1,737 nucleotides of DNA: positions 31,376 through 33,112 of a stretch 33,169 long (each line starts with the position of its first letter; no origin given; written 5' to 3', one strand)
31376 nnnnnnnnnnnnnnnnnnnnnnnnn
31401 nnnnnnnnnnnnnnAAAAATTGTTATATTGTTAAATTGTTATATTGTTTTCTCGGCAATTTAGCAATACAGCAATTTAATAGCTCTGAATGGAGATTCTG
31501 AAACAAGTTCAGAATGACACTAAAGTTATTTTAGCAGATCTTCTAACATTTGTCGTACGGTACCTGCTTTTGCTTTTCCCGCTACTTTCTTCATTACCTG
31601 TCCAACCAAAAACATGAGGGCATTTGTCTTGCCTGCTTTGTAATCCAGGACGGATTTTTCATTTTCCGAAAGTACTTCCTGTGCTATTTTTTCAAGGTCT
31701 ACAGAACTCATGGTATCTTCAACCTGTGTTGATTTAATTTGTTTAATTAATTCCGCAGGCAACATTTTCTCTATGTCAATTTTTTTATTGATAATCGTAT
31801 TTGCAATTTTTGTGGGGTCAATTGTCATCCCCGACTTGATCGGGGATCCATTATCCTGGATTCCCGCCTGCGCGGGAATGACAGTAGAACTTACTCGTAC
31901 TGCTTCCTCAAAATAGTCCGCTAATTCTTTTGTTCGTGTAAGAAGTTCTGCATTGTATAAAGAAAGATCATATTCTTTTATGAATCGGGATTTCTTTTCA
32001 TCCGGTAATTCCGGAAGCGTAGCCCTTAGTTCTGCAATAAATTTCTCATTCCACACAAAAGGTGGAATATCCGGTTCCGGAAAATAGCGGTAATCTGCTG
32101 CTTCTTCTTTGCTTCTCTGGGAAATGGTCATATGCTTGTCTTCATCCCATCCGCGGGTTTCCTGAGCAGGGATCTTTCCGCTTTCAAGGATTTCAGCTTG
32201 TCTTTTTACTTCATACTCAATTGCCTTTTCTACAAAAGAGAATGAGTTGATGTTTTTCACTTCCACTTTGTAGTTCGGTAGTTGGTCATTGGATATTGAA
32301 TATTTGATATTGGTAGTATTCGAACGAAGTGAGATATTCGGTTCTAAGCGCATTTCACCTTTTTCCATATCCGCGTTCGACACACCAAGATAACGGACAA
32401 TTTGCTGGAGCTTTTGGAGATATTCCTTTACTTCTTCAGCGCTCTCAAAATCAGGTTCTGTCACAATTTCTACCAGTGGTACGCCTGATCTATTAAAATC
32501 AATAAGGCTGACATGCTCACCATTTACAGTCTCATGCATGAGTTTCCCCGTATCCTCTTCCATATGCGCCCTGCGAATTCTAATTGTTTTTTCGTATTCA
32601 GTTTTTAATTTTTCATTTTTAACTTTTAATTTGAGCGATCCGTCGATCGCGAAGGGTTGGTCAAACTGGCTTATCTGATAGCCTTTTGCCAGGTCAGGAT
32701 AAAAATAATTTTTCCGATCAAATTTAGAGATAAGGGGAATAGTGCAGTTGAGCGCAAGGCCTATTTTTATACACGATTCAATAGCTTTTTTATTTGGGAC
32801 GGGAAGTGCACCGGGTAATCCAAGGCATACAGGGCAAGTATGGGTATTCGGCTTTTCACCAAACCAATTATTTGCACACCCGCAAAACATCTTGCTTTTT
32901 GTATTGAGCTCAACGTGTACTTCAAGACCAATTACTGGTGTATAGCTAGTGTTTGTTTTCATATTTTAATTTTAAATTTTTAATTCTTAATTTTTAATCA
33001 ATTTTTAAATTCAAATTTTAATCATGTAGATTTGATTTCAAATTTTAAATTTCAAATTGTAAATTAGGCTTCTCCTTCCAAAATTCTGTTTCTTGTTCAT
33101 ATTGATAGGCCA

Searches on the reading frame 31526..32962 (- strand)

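Call 6: search_protein_families(library=pfam, proteins=[window:31526-32962:-], max_evalue=0.01)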
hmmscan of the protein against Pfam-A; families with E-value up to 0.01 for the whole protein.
window:31526-32962:- (478 aa): 2 families
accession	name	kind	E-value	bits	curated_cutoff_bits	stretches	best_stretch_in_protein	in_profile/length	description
PF02934.20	GatB_N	-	6.2e-115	383.6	23.4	1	10-309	2-276/277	GatB/GatE catalytic domain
PF02637.23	GatB_Yqey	-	8.9e-17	61.8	27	1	385-477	60-148/148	GatB domain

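Call 7: search_protein_families(library=ncbifam, proteins=[window:31526-32962:-], max_evalue=0.01)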
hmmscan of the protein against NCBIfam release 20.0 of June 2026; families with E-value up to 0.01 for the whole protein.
window:31526-32962:- (478 aa): 9 families
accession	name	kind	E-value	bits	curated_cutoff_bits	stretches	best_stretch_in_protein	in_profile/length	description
NF004012.0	PRK05477.1-2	equivalog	1.4e-166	555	338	2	6-359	3-341/481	Asp-tRNA(Asn)/Glu-tRNA(Gln) amidotransferase subunit GatB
NF004014.0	PRK05477.1-4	equivalog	4.6e-152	507.1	414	2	6-358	2-336/475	Asp-tRNA(Asn)/Glu-tRNA(Gln) amidotransferase subunit GatB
TIGR00133.1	gatB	equivalog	2.3e-151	504.6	314.8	2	6-359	3-343/481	Asp-tRNA(Asn)/Glu-tRNA(Gln) amidotransferase subunit GatB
NF004015.0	PRK05477.1-5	equivalog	1e-135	453.1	628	2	5-388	13-380/488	Asp-tRNA(Asn)/Glu-tRNA(Gln) amidotransferase subunit GatB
NF004013.0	PRK05477.1-3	equivalog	3e-130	435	653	2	5-342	15-346/501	Asp-tRNA(Asn)/Glu-tRNA(Gln) amidotransferase subunit GatB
NF004011.1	PRK05477.1-1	equivalog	4.1e-129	431.4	680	2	7-358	3-335/475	Asp-tRNA(Asn)/Glu-tRNA(Gln) amidotransferase subunit GatB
NF003107.0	PRK04028.1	equivalog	2.8e-33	115.2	456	3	267-477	405-624/630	Glu-tRNA(Gln) amidotransferase subunit GatE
TIGR00134.1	gatE_arch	equivalog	2.7e-30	105.2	319.55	2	290-477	419-618/622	Glu-tRNA(Gln) amidotransferase subunit GatE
NF011291.0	PRK14703.1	equivalog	9.1e-13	47.3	681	1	314-477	587-767/769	glutamine--tRNA ligase/YqeY domain fusion protein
